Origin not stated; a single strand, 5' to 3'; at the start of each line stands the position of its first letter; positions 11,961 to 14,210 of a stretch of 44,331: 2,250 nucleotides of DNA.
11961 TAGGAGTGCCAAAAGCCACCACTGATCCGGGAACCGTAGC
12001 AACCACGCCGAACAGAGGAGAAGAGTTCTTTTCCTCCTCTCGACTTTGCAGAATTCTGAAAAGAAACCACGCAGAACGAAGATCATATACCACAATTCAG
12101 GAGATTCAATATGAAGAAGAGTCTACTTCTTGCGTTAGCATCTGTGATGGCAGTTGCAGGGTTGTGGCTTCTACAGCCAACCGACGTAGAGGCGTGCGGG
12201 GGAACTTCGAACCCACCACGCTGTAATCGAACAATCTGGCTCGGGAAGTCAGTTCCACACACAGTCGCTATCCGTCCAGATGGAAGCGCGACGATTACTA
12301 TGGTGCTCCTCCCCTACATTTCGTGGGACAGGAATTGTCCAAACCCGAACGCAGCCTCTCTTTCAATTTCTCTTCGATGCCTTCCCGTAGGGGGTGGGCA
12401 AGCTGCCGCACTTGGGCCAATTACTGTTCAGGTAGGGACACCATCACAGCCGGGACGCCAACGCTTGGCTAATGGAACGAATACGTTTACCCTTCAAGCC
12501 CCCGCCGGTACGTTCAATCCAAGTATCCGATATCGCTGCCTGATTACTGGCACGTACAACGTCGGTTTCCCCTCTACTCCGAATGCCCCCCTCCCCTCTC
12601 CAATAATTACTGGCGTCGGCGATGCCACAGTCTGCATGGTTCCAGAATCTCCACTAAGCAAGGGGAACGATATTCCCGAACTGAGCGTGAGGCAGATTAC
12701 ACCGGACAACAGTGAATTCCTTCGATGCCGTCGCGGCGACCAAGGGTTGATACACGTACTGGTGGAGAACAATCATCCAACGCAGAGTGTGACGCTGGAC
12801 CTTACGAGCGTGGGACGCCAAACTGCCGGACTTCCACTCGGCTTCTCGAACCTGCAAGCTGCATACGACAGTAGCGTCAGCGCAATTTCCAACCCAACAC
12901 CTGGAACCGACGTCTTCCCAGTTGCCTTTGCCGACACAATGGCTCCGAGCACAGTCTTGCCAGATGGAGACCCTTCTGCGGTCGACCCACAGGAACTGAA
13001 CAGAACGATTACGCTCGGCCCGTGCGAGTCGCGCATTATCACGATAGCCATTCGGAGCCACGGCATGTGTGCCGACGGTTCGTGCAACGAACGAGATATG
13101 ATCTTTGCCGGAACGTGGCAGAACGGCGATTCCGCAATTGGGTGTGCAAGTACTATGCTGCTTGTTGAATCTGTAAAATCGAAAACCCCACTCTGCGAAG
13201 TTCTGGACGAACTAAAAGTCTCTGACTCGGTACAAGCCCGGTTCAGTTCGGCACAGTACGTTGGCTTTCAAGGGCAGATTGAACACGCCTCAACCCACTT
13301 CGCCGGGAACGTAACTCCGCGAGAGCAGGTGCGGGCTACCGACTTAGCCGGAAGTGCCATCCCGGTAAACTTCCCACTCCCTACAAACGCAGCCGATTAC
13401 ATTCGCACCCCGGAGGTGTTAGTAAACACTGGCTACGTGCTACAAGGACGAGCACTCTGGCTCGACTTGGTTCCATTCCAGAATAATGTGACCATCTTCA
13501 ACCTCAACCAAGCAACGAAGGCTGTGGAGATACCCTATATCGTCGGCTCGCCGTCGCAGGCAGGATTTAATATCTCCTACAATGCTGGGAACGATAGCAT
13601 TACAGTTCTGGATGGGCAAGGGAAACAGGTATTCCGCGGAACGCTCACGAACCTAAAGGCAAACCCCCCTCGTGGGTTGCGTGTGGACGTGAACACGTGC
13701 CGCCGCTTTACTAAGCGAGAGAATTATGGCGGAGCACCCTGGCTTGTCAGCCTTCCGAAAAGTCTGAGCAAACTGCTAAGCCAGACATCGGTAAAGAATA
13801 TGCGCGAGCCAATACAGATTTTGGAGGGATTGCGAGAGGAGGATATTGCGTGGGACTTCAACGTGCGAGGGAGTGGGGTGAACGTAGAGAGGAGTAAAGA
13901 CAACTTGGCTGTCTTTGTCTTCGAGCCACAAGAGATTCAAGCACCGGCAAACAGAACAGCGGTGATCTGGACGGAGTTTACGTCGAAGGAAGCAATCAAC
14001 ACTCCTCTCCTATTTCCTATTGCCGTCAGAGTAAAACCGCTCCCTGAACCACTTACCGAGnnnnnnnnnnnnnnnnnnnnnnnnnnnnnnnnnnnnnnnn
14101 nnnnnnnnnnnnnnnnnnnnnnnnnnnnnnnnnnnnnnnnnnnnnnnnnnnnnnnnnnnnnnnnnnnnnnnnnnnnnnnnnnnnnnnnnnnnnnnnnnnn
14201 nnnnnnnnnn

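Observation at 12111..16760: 1549-aa T9SS cargo carrying two tandem papain-like Cys/His modules behind a Cys-rich orphan N-terminal region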

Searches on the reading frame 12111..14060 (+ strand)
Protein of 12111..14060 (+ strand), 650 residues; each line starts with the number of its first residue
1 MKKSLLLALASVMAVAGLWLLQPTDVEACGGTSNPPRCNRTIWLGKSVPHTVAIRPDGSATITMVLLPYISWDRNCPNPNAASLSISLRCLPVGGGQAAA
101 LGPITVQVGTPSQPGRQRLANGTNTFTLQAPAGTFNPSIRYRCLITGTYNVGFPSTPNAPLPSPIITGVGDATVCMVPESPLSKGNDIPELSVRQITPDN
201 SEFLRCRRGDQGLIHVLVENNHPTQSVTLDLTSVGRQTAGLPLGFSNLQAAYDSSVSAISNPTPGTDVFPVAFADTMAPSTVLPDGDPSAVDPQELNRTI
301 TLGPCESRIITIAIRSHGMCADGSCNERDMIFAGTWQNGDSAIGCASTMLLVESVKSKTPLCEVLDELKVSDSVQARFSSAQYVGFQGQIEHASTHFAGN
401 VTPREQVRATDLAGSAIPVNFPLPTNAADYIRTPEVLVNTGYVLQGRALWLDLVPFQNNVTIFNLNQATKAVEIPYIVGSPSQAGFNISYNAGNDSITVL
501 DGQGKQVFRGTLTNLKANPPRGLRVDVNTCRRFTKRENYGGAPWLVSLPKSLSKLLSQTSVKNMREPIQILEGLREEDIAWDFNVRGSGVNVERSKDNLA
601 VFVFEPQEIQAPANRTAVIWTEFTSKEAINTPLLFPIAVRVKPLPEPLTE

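Call 41: find_homologous_proteins(query=A3, max_evalue=0.001)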
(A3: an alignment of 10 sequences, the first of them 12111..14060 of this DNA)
Query A3 (10 sequences) (650 aa, profile of the alignment): 13 proteins with E <= 0.001 among 8000 candidates.
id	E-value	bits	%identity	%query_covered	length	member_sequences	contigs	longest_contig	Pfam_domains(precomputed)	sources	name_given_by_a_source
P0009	1.0e-230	786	28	98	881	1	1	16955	PF02412.24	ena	-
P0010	3.9e-205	701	31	83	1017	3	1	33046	PF18962.8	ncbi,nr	ncbi:MAG TPA: T9SS type A sorting domain-containing protein [Saprospiraceae bacterium]|nr:T9SS type 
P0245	2.5e-185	636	35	94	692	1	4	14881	-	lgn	-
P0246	4.3e-183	628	34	95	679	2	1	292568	-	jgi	jgi:hypothetical protein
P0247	5.2e-182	625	33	96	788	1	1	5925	PF00263.27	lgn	-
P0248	3.0e-179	616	33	98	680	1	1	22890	-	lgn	-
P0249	2.1e-175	603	31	97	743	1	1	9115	PF02412.24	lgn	-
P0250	2.6e-171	589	31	98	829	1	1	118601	PF02412.24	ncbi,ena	-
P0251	5.1e-158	546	34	95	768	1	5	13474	-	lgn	-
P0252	2.4e-152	527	38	81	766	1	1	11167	-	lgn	-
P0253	3.9e-150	519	39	76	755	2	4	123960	-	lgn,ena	-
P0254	3.6e-146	506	35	76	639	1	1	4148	-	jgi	jgi:hypothetical protein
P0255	2.3e-132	461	29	78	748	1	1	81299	PF13860.13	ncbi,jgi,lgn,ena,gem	-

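Call 50: predict_structure(alignment_id=A4)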
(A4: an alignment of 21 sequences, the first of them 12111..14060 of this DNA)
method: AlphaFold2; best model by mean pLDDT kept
length: 650 residues; sequences in the alignment: 21
mean_pLDDT: 88.9   pTM: 0.83
mean pLDDT of the five models: 88.9, 88.6, 88.4, 87.2, 86.8
residues with pLDDT >= 90: 414; 70-90: 188; 50-70: 36; < 50: 12
segments of 3 or more residues with pLDDT < 50: 19-28
pLDDT, mean of each block of 10 residues (from residue 1): 65 61 38 87 95 96 96 91 97 90 94 94 94 94 96 87 92 94 85 93 89 94 93 91 91 90 87 92 82 92 94 80 87 95 95 89 94 95 89 85 90 90 89 90 95 93 94 94 90 96 92 94 94 91 92 82 83 91 90 90 84 79 94 93 62
secondary structure, 60 per line:
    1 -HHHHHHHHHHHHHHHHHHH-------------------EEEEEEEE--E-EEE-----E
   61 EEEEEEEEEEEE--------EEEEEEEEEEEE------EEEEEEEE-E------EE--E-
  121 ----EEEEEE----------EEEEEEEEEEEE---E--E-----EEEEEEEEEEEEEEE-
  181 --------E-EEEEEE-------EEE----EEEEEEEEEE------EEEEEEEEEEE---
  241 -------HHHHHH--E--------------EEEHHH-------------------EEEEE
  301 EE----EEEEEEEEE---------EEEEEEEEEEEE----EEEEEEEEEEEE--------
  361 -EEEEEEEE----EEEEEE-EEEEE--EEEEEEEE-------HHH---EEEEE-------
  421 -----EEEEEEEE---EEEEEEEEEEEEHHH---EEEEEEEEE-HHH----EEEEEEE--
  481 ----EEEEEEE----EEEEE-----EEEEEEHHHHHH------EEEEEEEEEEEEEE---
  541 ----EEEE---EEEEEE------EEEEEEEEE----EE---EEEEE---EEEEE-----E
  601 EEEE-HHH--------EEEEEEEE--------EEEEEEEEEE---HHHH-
elements in order: H2-20 E40-47 E52-54 E60-72 E81-92 E99-106 E125-130 E141-152 E165-179 E191-196 E204-206 E211-220 E227-237 H248-253 E271-273 E296-302 E307-315 E325-336 E341-352 E362-369 E374-379 E381-385 E388-395 E409-413 E426-433 E437-448 E455-463 E472-478 E485-491 E496-500 E506-511 H512-517 E524-537 E545-548 E552-557 E564-572 E582-586 E590-594 E600-604 E617-624 E633-642 H646-649

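Call 52: fold_search(model_id=the predicted structure, library=pdb)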
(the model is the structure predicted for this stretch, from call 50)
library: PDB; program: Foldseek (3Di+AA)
matches with E <= 10: 1587; with E <= 0.001: 240
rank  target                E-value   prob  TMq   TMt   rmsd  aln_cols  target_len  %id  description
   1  4aq1_C                8.6e-09  0.91  0.11  0.11  27.7       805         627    9  Structure of the SbsB S-layer protein of Geobacillus stearothermophilus PV72p2 in complex with nanobody KB6 (released 2012-06-13)
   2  7sqc_O0               1.0e-08  1.00  0.15  0.09  42.1       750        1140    8  Ciliary C1 central pair apparatus isolated from Chlamydomonas reinhardtii (released 2022-04-13)
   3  9kux_A                1.0e-07  0.95  0.14  0.15  24.4       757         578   10  Cryo-EM structure of dimeric APJR and one Beta-arrestin complex with small molecules (released 2025-09-17)
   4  7som_D                1.1e-07  0.97  0.14  0.07  36.7       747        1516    8  Ciliary C2 central pair apparatus isolated from Chlamydomonas reinhardtii (released 2022-04-13)
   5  7sqc_2B               2.1e-07  0.98  0.13  0.11  46.3       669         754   10  Ciliary C1 central pair apparatus isolated from Chlamydomonas reinhardtii (released 2022-04-13)
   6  9kuv_A                2.5e-07  0.92  0.15  0.16  24.5       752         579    9  Mechanistic insights into the versatile stoichiometry and biased signaling of the apelin receptor-arrestin complex (released 2025-09-17)
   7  4aq1_A                2.9e-07  0.75  0.11  0.11  27.1       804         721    8  Structure of the SbsB S-layer protein of Geobacillus stearothermophilus PV72p2 in complex with nanobody KB6 (released 2012-06-13)
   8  4u4j                  3.4e-07  0.97  0.17  0.09  26.2       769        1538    8  Crystal structure of Salmonella alpha-2-macroglobulin mutant Y1175G (released 2014-09-17)
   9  6h03_A                4.6e-07  0.89  0.13  0.09  23.3       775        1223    8  OPEN CONFORMATION OF THE MEMBRANE ATTACK COMPLEX (released 2018-12-19)
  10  5i5k_B                5.1e-07  0.94  0.14  0.08  25.8       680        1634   10  Structure of complement C5 in complex with eculizumab (released 2016-03-16)
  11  5a42                  8.6e-07  0.92  0.16  0.08  27.5       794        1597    8  Cryo-EM single particle 3D reconstruction of the native conformation of E. coli alpha-2-macroglobulin (ECAM) (released 2015-07-29)
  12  3gc3_A                9.6e-07  0.99  0.13  0.22  16.1       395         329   10  Crystal Structure of Arrestin2S and Clathrin (released 2009-08-25)
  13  4ziq                  1.0e-06  0.91  0.16  0.09  30.7       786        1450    8  Crystal structure of trypsin activated alpha-2-macroglobulin from Escherichia coli. (released 2015-06-10)
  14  3prx_B                1.1e-06  0.89  0.15  0.09  31.5       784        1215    9  Structure of Complement C5 in Complex with CVF and SSL7 (released 2011-01-19)
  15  7q60                  1.2e-06  0.92  0.15  0.10  32.1       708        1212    9  Structure of TEV cleaved A2ML1 (A2ML1-TE) (released 2022-04-20)
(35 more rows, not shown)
